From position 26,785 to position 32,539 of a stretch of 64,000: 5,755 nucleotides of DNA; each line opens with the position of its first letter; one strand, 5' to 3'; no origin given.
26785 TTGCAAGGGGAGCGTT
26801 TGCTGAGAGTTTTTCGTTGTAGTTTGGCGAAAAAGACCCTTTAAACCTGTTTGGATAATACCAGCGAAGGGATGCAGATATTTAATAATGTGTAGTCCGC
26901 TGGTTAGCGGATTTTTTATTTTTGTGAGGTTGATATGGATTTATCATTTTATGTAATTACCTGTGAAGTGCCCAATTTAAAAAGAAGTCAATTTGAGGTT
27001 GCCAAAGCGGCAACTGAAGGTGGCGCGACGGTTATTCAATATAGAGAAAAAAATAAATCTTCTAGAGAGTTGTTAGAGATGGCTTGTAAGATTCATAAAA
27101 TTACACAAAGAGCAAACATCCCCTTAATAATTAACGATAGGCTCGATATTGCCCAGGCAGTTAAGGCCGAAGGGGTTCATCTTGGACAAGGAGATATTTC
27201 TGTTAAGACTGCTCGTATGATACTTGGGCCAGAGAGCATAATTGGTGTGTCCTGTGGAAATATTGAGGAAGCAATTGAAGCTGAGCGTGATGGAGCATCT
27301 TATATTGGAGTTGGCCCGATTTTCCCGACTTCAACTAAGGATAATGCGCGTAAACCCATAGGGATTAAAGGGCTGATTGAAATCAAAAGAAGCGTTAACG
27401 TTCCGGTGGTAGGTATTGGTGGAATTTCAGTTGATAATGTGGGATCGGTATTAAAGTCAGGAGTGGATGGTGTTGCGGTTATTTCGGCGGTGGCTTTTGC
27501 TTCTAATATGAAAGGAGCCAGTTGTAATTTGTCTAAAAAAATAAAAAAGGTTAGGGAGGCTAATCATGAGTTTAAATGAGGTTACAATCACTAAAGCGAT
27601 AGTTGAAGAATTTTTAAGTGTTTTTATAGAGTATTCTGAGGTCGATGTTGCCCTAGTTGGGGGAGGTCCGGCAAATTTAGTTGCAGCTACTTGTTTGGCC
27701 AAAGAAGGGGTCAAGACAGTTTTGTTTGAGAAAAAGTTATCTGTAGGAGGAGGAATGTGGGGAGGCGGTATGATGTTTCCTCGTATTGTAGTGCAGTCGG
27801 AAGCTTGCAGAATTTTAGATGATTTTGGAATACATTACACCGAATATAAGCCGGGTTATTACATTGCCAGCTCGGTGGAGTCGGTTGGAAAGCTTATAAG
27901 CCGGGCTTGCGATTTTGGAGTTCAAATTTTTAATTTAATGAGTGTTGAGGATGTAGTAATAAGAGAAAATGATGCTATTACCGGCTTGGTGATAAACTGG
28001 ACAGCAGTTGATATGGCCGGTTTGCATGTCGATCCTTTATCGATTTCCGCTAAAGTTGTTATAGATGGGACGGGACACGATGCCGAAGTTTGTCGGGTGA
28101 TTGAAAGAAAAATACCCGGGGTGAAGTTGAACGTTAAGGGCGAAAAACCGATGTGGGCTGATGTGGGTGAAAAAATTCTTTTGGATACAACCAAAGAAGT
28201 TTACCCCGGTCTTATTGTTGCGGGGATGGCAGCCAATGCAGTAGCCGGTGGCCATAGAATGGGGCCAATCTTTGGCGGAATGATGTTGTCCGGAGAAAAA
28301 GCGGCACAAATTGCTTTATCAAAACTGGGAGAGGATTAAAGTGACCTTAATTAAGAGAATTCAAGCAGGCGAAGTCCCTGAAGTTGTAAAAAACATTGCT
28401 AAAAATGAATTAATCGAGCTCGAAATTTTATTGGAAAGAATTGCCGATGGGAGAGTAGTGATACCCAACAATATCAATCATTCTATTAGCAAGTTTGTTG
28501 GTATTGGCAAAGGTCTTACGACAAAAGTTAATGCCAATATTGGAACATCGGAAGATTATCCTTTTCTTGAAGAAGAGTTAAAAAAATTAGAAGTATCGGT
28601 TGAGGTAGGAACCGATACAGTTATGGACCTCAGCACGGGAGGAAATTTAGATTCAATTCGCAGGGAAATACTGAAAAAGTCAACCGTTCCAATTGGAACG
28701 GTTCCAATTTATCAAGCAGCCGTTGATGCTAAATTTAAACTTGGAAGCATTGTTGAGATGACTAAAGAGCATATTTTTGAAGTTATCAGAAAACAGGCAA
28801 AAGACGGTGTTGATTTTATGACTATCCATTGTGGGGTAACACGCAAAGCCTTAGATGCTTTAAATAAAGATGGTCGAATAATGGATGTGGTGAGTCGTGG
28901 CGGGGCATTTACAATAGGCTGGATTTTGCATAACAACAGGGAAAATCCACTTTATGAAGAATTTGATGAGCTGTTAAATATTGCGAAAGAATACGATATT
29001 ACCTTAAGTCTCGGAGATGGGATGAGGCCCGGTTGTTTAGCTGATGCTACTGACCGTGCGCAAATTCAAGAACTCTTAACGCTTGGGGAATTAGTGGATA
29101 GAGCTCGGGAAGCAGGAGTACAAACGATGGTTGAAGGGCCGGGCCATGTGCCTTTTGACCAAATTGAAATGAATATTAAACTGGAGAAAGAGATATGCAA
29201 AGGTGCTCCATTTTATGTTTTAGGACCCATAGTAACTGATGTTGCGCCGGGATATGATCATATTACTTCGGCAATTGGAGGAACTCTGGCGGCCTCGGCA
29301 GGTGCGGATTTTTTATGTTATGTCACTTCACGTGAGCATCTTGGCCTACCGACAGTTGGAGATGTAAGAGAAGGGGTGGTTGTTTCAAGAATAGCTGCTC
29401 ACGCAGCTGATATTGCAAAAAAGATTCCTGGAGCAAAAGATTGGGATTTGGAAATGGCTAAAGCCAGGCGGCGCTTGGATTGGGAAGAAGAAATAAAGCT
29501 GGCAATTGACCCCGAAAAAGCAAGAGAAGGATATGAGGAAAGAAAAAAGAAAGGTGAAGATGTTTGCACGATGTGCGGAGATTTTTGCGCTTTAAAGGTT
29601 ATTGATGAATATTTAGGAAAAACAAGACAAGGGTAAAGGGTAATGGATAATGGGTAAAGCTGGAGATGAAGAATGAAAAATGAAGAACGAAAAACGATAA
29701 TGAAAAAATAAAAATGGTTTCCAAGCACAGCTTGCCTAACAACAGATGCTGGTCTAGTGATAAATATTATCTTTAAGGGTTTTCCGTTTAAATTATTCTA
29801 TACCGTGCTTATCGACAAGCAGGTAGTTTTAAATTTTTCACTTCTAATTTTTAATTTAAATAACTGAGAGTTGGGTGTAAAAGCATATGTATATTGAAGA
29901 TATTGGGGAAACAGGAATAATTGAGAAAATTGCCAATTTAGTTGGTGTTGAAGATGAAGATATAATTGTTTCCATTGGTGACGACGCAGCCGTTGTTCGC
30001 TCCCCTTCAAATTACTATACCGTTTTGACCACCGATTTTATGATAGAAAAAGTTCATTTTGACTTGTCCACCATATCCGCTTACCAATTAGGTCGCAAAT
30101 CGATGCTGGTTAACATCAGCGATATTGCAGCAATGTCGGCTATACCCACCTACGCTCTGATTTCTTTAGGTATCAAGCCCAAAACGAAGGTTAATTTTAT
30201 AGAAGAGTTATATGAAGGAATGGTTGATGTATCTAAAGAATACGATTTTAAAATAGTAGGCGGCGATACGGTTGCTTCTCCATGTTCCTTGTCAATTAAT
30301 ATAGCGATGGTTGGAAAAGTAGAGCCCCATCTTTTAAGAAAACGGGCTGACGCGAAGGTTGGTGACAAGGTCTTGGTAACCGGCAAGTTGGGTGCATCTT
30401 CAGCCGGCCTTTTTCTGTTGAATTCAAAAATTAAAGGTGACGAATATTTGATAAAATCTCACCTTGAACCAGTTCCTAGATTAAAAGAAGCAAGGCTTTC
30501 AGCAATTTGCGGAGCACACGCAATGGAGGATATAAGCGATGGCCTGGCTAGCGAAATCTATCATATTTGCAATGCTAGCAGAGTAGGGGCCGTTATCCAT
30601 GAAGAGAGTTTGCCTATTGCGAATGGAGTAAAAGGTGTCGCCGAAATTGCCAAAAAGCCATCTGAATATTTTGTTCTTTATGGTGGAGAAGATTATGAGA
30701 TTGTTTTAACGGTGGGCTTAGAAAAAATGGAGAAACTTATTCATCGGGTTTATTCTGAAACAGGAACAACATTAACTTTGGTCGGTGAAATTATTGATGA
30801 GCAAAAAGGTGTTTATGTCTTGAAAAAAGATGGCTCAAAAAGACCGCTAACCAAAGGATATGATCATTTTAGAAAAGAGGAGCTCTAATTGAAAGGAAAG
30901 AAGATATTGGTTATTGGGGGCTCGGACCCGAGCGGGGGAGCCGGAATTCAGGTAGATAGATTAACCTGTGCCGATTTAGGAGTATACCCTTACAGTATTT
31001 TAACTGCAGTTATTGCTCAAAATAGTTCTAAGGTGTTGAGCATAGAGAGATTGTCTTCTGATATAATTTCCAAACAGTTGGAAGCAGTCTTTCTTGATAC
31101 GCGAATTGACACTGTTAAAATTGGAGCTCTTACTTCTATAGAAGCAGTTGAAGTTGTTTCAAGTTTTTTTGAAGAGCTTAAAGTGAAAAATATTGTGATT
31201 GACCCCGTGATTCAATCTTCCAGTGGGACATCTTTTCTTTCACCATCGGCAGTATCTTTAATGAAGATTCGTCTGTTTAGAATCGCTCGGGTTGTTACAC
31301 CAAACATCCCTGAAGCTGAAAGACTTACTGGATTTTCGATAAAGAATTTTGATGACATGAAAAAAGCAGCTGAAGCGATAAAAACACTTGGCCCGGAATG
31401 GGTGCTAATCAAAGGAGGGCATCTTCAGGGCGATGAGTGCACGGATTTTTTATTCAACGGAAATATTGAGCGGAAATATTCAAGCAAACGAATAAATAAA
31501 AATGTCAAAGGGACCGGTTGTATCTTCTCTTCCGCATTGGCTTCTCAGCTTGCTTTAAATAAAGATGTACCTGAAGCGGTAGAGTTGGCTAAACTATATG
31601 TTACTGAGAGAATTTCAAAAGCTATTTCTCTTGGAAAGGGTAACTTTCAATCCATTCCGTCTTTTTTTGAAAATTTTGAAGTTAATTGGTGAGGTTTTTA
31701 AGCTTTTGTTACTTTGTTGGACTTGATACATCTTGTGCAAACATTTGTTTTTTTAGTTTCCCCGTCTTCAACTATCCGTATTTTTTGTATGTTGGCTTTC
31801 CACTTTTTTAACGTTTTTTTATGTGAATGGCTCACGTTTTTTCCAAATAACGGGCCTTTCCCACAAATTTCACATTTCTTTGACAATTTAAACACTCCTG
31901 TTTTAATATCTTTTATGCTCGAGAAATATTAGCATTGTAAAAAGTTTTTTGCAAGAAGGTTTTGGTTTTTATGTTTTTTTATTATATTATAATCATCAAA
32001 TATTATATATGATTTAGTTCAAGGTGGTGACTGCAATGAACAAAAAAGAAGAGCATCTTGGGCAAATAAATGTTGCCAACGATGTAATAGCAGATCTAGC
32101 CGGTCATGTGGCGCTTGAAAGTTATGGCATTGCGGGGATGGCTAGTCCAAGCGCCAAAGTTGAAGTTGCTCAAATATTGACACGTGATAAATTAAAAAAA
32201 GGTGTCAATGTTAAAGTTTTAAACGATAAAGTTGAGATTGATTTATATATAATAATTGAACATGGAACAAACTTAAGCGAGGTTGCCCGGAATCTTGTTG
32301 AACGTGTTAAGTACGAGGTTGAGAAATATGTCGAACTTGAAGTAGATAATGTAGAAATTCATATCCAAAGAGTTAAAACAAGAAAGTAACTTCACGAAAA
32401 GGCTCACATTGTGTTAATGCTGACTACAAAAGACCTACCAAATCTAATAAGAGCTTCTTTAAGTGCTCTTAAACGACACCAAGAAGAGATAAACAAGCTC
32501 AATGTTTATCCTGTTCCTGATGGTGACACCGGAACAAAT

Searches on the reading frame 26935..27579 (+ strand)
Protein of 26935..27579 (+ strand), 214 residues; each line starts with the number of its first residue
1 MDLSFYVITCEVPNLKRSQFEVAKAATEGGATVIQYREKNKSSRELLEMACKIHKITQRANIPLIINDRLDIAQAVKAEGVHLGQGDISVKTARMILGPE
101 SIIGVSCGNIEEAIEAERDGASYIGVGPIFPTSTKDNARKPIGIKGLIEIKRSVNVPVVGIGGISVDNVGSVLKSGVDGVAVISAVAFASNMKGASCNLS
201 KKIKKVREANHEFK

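Call 37: search_protein_families(library=pfam, proteins=[window:26935-27579:+], max_evalue=0.00001)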
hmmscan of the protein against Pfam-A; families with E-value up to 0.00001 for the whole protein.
window:26935-27579:+ (214 aa): 1 family
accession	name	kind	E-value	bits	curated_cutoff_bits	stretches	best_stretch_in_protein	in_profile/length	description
PF02581.23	TMP-TENI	-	5.2e-67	225.1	27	1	6-186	2-180/180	Thiamine monophosphate synthase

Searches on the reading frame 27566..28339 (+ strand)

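Call 37: search_protein_families(library=pfam, proteins=[window:27566-28339:+], max_evalue=0.00001)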
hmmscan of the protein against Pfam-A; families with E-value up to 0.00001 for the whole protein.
window:27566-28339:+ (257 aa): 3 families
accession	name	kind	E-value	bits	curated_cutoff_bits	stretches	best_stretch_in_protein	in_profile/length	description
PF01946.23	Thi4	-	1.2e-80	270.6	26.2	1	9-236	1-235/235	Thi4 family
PF12831.13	FAD_oxidored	-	4.5e-08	33.2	27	1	27-173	1-147/416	FAD dependent oxidoreductase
PF13450.12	NAD_binding_8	-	8.5e-06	26.4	21.9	0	31-62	2-33/68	NAD(P)-binding Rossmann-like domain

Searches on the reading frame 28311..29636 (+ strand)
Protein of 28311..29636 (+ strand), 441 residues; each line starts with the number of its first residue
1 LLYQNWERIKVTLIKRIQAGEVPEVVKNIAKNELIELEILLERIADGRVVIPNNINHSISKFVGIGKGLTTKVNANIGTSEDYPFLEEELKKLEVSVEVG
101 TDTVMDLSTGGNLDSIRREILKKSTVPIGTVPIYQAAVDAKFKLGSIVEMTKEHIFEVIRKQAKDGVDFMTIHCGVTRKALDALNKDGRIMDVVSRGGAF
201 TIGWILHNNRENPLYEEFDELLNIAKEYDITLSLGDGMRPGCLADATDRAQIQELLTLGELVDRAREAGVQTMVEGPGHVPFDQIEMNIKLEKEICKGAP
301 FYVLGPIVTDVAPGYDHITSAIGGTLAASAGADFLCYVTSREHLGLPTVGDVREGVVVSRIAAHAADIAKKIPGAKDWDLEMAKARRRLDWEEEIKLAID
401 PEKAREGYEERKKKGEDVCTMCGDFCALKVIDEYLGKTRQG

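Call 54: search_protein_families(library=pfam, proteins=[window:28311-29636:+], max_evalue=0.00001)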
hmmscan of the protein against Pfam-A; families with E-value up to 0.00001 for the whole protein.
window:28311-29636:+ (441 aa): 1 family
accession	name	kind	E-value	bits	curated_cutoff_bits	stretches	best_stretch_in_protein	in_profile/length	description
PF01964.24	ThiC_Rad_SAM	-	1.4e-196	653.7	25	1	12-432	1-419/420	Radical SAM ThiC family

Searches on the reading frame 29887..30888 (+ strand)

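Call 54: search_protein_families(library=pfam, proteins=[window:29887-30888:+], max_evalue=0.00001)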
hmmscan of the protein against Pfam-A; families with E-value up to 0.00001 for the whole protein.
window:29887-30888:+ (333 aa): 2 families
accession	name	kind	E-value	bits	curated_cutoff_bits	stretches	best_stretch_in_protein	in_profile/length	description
PF00586.29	AIRS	-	3.3e-27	95.6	24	1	31-145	1-112/112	AIR synthase related protein, N-terminal domain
PF02769.27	AIRS_C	-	5.1e-12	46.7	23.1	1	157-310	1-153/156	AIR synthase related protein, C-terminal domain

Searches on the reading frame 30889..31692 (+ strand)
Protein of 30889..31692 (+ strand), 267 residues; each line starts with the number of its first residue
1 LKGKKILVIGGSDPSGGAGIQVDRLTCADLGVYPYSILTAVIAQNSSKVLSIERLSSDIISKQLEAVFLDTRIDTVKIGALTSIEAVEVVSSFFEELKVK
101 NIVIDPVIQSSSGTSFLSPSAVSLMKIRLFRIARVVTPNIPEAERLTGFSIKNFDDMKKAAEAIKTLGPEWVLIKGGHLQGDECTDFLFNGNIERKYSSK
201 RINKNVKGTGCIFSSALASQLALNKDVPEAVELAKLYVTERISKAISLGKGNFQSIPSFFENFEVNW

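Call 54: search_protein_families(library=pfam, proteins=[window:30889-31692:+], max_evalue=0.00001)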
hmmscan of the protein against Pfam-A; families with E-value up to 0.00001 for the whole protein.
window:30889-31692:+ (267 aa): 2 families
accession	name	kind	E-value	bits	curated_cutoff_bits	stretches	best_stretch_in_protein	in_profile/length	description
PF08543.17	Phos_pyr_kin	-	2.1e-78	263.5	27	1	13-252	1-242/246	Phosphomethylpyrimidine kinase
PF00294.29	PfkB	-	2.8e-07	30.6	25.8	1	128-235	179-283/302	pfkB family carbohydrate kinase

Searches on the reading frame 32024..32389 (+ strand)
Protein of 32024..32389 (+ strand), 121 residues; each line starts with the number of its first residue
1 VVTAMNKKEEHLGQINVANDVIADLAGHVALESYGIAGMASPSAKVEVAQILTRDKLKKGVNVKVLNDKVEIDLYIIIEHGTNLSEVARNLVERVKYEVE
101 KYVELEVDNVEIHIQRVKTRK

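Call 54: search_protein_families(library=pfam, proteins=[window:32024-32389:+], max_evalue=0.00001)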
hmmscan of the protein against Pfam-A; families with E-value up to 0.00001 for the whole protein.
window:32024-32389:+ (121 aa): 1 family
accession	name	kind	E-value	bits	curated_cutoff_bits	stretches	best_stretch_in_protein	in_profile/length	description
PF03780.18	Asp23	-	4.1e-27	95.2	28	1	12-118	2-108/108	Asp23 family, cell envelope-related function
